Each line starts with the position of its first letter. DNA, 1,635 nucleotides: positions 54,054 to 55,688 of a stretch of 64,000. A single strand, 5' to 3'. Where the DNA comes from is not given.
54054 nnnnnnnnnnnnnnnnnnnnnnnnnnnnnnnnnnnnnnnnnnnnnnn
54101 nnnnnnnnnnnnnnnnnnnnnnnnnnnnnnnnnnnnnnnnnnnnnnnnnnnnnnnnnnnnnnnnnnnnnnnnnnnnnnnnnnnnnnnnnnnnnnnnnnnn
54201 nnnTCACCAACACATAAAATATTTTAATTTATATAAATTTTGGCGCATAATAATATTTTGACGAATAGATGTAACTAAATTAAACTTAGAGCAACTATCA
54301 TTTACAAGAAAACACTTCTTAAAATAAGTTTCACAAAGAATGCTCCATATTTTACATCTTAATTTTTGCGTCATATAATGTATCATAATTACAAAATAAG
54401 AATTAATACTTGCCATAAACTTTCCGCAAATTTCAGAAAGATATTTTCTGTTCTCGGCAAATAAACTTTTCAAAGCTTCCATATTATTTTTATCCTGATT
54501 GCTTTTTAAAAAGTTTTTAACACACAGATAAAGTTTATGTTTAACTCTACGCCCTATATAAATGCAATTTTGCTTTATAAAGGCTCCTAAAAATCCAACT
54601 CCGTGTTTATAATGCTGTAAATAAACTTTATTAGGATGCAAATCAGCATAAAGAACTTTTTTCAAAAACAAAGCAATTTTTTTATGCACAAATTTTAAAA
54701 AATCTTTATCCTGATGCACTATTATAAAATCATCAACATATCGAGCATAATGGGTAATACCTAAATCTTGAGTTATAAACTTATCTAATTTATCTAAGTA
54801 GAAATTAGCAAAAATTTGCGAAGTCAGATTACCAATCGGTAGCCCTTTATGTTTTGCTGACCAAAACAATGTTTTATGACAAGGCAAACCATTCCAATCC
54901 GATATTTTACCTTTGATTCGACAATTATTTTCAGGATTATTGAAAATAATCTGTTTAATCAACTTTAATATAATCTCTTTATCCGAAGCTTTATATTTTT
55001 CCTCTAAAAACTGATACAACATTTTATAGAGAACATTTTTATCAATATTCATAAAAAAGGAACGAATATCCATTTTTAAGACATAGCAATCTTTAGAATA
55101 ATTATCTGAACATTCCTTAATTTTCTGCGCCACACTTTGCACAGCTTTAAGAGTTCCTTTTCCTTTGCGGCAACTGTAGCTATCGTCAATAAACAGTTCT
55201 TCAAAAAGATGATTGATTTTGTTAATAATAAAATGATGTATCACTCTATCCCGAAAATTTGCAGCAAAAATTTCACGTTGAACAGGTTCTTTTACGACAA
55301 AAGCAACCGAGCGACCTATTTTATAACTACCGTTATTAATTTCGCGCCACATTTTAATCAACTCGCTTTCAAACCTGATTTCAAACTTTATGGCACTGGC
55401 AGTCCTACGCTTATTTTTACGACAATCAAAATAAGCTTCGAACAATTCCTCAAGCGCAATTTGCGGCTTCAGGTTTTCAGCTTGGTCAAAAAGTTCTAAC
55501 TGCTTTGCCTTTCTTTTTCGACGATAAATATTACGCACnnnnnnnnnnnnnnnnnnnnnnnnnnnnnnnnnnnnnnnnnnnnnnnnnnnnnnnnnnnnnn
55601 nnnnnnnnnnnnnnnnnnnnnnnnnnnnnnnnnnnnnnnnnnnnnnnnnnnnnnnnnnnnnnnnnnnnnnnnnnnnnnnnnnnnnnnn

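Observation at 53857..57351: Complete DGR cassette in an atypical order: target, 464 nt non-coding, TR, RT, then avd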

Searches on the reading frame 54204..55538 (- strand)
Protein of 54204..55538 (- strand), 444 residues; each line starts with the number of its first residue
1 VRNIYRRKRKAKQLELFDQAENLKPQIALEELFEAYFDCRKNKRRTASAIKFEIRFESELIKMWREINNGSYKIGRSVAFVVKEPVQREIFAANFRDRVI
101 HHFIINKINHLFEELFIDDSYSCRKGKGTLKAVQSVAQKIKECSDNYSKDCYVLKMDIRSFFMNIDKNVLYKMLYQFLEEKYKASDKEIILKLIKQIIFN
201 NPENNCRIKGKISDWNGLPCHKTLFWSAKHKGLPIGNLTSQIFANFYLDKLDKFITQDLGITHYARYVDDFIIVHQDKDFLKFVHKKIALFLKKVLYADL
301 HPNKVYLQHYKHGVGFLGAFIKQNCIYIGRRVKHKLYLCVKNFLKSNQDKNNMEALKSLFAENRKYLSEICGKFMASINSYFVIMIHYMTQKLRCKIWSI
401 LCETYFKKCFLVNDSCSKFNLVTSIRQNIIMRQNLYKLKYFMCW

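Call 7: search_protein_families(library=pfam, proteins=[window:54204-55538:-], max_evalue=0.01)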
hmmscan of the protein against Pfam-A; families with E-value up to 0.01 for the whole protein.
window:54204-55538:- (444 aa): 1 family
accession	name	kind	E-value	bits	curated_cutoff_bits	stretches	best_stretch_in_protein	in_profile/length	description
PF00078.32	RVT_1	-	4.8e-18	66.1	29.6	1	89-318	11-202/205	Reverse transcriptase (RNA-dependent DNA polymerase)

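Call 9: search_protein_families(library=ncbifam, proteins=[window:54204-55538:-], max_evalue=0.01)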
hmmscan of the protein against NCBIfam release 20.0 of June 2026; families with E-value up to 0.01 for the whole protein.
window:54204-55538:- (444 aa): 4 families
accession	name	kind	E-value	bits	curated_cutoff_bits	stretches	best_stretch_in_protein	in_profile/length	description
TIGR04416.1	group_II_RT_mat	equivalog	2.2e-27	96.1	300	1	49-402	25-346/353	group II intron reverse transcriptase/maturase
NF038233.2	retron_St85_RT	exception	3.1e-20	72.6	235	1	138-361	76-271/289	retron St85 family RNA-directed DNA polymerase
NF041747.1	Drt3a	equivalog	1.4e-16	60.8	200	1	44-294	33-225/412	antiviral reverse transcriptase Drt3a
NF041746.1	Drt2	equivalog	3.3e-09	36.4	390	1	81-310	56-301/416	antiviral reverse transcriptase Drt2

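Call 10: search_solved_structures(query=window:54204-55538:-, max_evalue=0.001, show_alignments=1)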
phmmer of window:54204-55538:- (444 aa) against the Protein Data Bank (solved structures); distinct sequences matched with E-value up to 0.001: 7.
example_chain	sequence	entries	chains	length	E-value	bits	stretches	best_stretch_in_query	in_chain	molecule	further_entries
8ub7_A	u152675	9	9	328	1.8e-29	106.4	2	22-175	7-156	Reverse transcriptase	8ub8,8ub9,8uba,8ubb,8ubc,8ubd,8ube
5g2x_C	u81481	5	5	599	7.2e-07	31.9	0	260-322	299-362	GROUP II INTRON-ENCODED PROTEIN LTRA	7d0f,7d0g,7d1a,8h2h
6me0_C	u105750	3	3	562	1.5e-05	27.5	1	229-323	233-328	Maturase reverse transcriptase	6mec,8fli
6ar1_A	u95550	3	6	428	2e-05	27.1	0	88-187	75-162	GsI-IIC RT | Trt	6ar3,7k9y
5hhj_A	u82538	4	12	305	5.1e-05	25.8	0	232-318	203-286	Retron-type reverse transcriptase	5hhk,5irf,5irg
5hhl_A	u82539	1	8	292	0.00012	24.6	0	232-304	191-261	Retron-type reverse transcriptase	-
7kft_D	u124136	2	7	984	0.00075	21.9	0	178-324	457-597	Cas6-RT-Cas1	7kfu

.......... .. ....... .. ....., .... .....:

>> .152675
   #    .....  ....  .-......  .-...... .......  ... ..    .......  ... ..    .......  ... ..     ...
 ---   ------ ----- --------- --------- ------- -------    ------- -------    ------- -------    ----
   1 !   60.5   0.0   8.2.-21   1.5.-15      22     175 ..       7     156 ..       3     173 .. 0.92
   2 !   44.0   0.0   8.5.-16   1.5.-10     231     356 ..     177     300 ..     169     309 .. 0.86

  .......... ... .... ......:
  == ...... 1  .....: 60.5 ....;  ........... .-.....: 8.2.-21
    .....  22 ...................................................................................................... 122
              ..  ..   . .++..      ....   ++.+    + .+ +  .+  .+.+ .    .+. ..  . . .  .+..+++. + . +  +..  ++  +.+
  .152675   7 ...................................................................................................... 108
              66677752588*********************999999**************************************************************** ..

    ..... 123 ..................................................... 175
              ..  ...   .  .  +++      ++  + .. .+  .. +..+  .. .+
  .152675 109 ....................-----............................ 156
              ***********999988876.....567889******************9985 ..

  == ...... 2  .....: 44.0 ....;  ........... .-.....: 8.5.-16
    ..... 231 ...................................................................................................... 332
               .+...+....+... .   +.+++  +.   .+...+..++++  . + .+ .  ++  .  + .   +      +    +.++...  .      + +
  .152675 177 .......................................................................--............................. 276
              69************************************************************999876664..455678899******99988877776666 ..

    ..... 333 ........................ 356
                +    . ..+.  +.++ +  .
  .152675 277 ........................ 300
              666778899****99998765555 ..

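Call 12: find_homologous_proteins(query=window:54204-55538:-, max_evalue=1e-10)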
Query window:54204-55538:- (444 aa): 7387 proteins with E <= 1e-10 among 8000 candidates; the best 120 are listed.
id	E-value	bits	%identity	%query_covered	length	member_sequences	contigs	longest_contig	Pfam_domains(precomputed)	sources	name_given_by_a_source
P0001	1.4e-297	1005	100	100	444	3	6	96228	PF00078.33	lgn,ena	-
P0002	6.7e-184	630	97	65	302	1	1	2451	PF00078.33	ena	-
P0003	1.1e-145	504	57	92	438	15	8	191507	PF00078.33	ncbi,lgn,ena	-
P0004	1.3e-145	504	56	92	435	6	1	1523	PF00078.33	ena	-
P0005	5.9e-145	502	57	92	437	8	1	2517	PF00078.33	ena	-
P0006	1.8e-144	500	55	92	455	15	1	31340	PF00078.33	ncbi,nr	ncbi:MAG: hypothetical protein E7010_04145 [Alphaproteobacteria bacterium]|nr:hypothetical protein [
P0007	2.9e-144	500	54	93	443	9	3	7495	PF00078.33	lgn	-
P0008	3.8e-144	499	58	89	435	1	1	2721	PF00078.33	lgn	-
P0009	4.0e-144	499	54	92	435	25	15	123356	PF00078.33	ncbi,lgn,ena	-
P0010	2.8e-143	496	55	92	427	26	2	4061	PF00078.33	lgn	-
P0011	4.2e-143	496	54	92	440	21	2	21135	PF00078.33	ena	-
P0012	5.7e-143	495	56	92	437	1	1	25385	PF00078.33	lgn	-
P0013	6.1e-143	495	55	91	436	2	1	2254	PF00078.33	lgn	-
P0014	1.2e-142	494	53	92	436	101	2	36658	PF00078.33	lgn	-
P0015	3.5e-142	493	56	92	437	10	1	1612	PF00078.33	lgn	-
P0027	2.0e-140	487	55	92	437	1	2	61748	PF00078.33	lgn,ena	-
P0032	1.2e-138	481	52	96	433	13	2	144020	PF00078.33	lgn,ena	-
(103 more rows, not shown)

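Call 15: find_related_loci(query=A2, collection=genome_contigs, flank=6000)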
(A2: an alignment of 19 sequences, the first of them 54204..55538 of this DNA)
Query A2 (444 aa) in genome_contigs; peptide patterns used: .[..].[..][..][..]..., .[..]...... (x = any residue, [..] = any of these).
599 stretches matched a pattern (row limit reached: there are more); 577 encode a relative of the query (tblastn E <= 1e-3); the best 80 are kept; 80 distinct loci.
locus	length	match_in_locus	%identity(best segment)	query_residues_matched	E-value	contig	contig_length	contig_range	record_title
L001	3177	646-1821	57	13-419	5e-158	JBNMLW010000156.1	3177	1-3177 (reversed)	MAG: Alphaproteobacteria bacterium isolate CM_BacCAZ1100.7 k141_63975_length_3177_cov_15.0056, whole genome shotgun sequ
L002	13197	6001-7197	56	8-418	6e-151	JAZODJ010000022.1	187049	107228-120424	MAG: Alphaproteobacteria bacterium isolate T1900044752_TS20190418.MAGScoT_cleanbin_000002 SGB_2243_k141_299629, whole ge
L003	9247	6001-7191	54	13-421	8e-149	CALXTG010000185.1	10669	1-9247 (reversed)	MAG: uncultured Alphaproteobacteria bacterium isolate E01__bin302 genome assembly, contig: E01__k127_3116517, whole geno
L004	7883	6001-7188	54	12-419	1e-147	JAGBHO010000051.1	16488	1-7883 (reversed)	MAG: Alphaproteobacteria bacterium isolate RGIG9125 Water_deer_Rectum.Co__c1427661, whole genome shotgun sequence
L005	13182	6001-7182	54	13-422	2e-143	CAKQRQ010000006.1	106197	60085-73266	MAG: uncultured Alphaproteobacteria bacterium isolate REFINED_METABAT215_TOP10_CONTIGS_1500_ASSEMBLY_K77_MERGED__Hadza_M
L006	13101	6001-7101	58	26-405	2e-143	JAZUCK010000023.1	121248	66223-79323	MAG: Alphaproteobacteria bacterium isolate T1900045314_YK20190003.MAGScoT_cleanbin_000006 SGB_6269_k141_1248384, whole g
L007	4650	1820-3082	51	2-435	5e-141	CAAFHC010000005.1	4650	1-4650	MAG TPA_asm: Alphaproteobacteria bacterium, isolate HGM16780, WGS project CAAFHC010000000 data, contig: SRS146812_64_k99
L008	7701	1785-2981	51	8-421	3e-137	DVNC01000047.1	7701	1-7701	MAG TPA_asm: Candidatus Scatocola faecipullorum isolate ChiW3-316 ChiW3__C128492_L7701_SRR5506726, whole genome shotgun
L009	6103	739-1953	50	1-421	6e-134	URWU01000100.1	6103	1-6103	uncultured Alphaproteobacteria bacterium isolate UMGS1426 genome assembly, contig: NODE_1520_length_6103_cov_4.387731, w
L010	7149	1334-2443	54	13-397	1e-133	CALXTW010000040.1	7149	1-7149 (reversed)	MAG: uncultured Alphaproteobacteria bacterium isolate BRZ_RR__bin74 genome assembly, contig: BRZ_RR__NODE_16635_length_7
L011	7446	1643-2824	51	13-421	4e-133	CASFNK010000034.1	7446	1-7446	uncultured proteobacterium isolate SI.B29.metabat-bins.91 genome assembly, contig: SI.B29.metabat-bins.91.fa_k141_212175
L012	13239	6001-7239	48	13-443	3e-132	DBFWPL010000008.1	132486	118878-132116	MAG TPA_asm: Alphaproteobacteria bacterium isolate MAG7984 contig8, whole genome shotgun sequence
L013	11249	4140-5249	52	13-397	3e-132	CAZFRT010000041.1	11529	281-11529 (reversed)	MAG TPA_asm: uncultured Azospirillum sp. isolate SRP199465_co1_102 genome assembly, contig: NODE_16247_length_11529_cov_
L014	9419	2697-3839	51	4-397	1e-131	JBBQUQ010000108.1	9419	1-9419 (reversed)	MAG: Bacteroidales bacterium isolate Co_metawrap_1939 Cmw_1939_k141_21970446_length_9419_cov_7.0000, whole genome shotgu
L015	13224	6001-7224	48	13-433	3e-131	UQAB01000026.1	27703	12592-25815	uncultured Azospirillum sp. isolate UMGS63 genome assembly, contig: NODE_1183_length_27703_cov_9.157931, whole genome sh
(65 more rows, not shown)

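Call 33: find_encoding_contigs(protein=window:54204-55538:-, flank=4000, max_places=10)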
Protein window:54204-55538:- (444 aa): no gene with exactly this product is on record in the collection.

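Call 34: find_encoding_contigs(protein=P0001, flank=4000, max_places=10)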
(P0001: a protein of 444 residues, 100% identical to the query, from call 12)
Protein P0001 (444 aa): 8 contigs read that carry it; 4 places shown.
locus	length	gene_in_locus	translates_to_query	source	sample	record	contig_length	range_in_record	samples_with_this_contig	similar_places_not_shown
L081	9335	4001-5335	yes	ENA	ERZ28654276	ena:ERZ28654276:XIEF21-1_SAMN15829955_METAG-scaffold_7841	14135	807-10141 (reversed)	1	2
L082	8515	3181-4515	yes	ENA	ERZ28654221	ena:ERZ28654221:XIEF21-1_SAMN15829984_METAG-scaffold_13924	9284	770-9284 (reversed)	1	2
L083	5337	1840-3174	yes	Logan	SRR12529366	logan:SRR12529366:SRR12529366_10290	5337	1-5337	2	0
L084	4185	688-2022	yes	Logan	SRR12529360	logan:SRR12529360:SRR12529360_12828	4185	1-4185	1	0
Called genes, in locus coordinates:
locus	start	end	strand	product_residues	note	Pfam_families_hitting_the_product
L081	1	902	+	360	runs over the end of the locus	PF04230:PS_pyruv_trans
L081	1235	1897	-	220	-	-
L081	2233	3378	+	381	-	-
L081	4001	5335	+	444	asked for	PF00078:RVT_1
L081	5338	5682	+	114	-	PF22296:bAvd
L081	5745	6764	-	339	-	-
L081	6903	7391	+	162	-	PF00565:SNase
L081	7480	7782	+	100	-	PF00829:Ribosomal_L21p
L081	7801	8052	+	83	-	PF01016:Ribosomal_L27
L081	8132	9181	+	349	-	PF01018:GTP1_OBG, PF01926:MMR_HSR1, PF02421:FeoB_N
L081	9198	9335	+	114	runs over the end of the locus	PF02410:RsfS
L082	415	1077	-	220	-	-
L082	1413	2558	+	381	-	-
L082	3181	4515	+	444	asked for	PF00078:RVT_1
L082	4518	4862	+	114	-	PF22296:bAvd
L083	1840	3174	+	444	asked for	PF00078:RVT_1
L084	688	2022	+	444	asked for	PF00078:RVT_1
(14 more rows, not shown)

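Call 40: find_encoding_contigs(protein=P0006, flank=4000, max_places=1)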
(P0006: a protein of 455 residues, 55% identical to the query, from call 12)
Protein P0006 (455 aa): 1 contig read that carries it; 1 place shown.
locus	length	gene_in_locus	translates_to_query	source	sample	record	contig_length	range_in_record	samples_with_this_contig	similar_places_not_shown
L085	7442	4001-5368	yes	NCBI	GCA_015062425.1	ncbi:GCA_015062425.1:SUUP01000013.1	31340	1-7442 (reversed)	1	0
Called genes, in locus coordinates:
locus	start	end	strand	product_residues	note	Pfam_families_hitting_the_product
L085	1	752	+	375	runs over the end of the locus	PF02541:Ppx-GppA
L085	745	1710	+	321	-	PF02541:Ppx-GppA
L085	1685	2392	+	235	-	PF01728:FtsJ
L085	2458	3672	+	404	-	PF01189:Methyltr_RsmB-F, PF13847:Methyltransf_31 (faint)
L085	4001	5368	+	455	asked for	PF00078:RVT_1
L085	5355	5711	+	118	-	PF22296:bAvd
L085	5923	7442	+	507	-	PF00669:Flagellin_N, PF20585:Pectate_lyase_5 (weak), PF07603:Lcl_C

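Call 41: find_encoding_contigs(protein=P0012, flank=4000, max_places=1)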
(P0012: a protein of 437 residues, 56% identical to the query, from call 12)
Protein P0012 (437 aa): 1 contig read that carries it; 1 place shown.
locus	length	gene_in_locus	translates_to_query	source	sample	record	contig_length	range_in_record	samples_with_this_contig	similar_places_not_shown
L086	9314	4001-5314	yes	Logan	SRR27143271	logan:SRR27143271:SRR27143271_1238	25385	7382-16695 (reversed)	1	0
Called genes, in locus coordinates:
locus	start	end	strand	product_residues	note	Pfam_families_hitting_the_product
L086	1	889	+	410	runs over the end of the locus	PF00512:HisKA (faint), PF02518:HATPase_c, PF00072:Response_reg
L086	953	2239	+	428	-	PF00563:EAL (faint)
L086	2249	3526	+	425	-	PF00563:EAL (weak)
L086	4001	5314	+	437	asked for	PF00078:RVT_1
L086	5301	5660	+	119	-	PF22296:bAvd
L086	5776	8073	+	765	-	PF00669:Flagellin_N, PF00700:Flagellin_C (weak)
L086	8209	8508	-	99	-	-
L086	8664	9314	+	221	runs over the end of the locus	PF13398:Peptidase_M50B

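Call 42: find_encoding_contigs(protein=P0014, flank=4000, max_places=1)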
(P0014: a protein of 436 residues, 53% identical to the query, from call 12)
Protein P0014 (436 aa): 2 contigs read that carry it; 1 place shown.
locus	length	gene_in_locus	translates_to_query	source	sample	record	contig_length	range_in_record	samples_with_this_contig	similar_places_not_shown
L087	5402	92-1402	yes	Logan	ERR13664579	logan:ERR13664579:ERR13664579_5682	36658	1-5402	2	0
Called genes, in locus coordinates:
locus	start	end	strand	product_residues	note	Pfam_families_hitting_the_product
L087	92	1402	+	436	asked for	PF00078:RVT_1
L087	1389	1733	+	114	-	PF05635:23S_rRNA_IVP (weak), PF22296:bAvd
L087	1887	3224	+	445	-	PF00669:Flagellin_N (weak)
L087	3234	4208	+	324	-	PF00700:Flagellin_C (weak)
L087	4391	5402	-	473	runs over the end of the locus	PF00512:HisKA, PF02518:HATPase_c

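Call 43: find_encoding_contigs(protein=P0027, flank=4000, max_places=1)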
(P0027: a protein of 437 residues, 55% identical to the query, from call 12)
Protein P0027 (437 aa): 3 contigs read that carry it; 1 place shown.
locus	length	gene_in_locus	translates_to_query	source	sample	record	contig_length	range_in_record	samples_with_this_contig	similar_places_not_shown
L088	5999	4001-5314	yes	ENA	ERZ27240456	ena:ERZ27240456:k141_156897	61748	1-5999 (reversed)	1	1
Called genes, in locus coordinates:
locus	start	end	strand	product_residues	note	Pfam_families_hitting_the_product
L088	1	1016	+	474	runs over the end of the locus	PF00361:Proton_antipo_M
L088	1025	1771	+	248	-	PF03099:BPL_LplA_LipB, PF16917:BPL_LplA_LipB_2 (weak), PF02237:BPL_C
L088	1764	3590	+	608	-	PF00753:Lactamase_B (weak), PF23023:Anti-Pycsar_Apyc1 (faint), PF12706:Lactamase_B_2, PF22505:RNase_J_b_CASP, PF07521:RMMBL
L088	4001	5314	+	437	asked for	PF00078:RVT_1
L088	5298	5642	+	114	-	PF22296:bAvd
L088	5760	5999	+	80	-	?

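Call 44: find_encoding_contigs(protein=P0011, flank=4000, max_places=1)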
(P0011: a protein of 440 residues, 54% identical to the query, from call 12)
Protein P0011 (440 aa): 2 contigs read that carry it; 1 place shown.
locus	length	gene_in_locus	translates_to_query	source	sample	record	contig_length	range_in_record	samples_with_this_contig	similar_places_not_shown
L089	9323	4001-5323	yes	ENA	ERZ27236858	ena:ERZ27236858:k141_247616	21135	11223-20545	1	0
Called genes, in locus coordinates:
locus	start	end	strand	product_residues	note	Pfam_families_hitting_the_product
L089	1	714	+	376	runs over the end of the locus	PF02541:Ppx-GppA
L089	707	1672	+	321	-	PF02541:Ppx-GppA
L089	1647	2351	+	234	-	PF01728:FtsJ, PF13847:Methyltransf_31 (faint)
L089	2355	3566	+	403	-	PF01189:Methyltr_RsmB-F, PF13847:Methyltransf_31 (weak)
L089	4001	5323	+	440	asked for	PF00078:RVT_1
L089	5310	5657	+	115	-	PF22296:bAvd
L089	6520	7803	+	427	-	PF13406:SLT_2, PF01471:PG_binding_1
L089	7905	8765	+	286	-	PF03330:DPBB_1, PF05036:SPOR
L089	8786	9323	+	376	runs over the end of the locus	?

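Call 45: find_encoding_contigs(protein=P0032, flank=4000, max_places=1)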
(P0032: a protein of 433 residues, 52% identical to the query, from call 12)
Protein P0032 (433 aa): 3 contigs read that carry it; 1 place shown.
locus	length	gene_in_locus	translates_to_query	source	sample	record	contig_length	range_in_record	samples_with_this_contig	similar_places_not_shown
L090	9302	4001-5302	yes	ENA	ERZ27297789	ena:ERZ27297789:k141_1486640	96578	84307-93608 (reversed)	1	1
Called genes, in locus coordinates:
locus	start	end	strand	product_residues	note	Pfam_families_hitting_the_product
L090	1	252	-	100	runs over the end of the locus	PF04026:SpoVG (faint)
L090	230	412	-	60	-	-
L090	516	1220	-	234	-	-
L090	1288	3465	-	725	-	PF00669:Flagellin_N, PF00700:Flagellin_C (weak)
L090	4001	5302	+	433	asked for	PF00078:RVT_1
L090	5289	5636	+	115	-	PF22296:bAvd, PF05635:23S_rRNA_IVP (weak)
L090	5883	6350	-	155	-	-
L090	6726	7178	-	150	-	PF13441:Gly-zipper_YMGG (faint), PF13488:Gly-zipper_Omp (faint), PF05433:Rick_17kDa_Anti (weak)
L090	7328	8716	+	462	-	PF01336:tRNA_anti-codon, PF00152:tRNA-synt_2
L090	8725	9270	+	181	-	-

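Call 79: search_protein_families(library=phrogs, proteins=[window:54204-55538:-], max_evalue=0.001)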
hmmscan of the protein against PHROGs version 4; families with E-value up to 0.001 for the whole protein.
window:54204-55538:- (444 aa): 2 families
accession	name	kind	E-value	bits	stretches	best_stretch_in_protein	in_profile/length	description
phrog_1423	-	DNA, RNA and nucleotide metabolism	3e-83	281.6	1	26-402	106-439/1040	Reverse transcriptase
phrog_2825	-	DNA, RNA and nucleotide metabolism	1.1e-11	45.5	1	140-373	99-292/336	polymerase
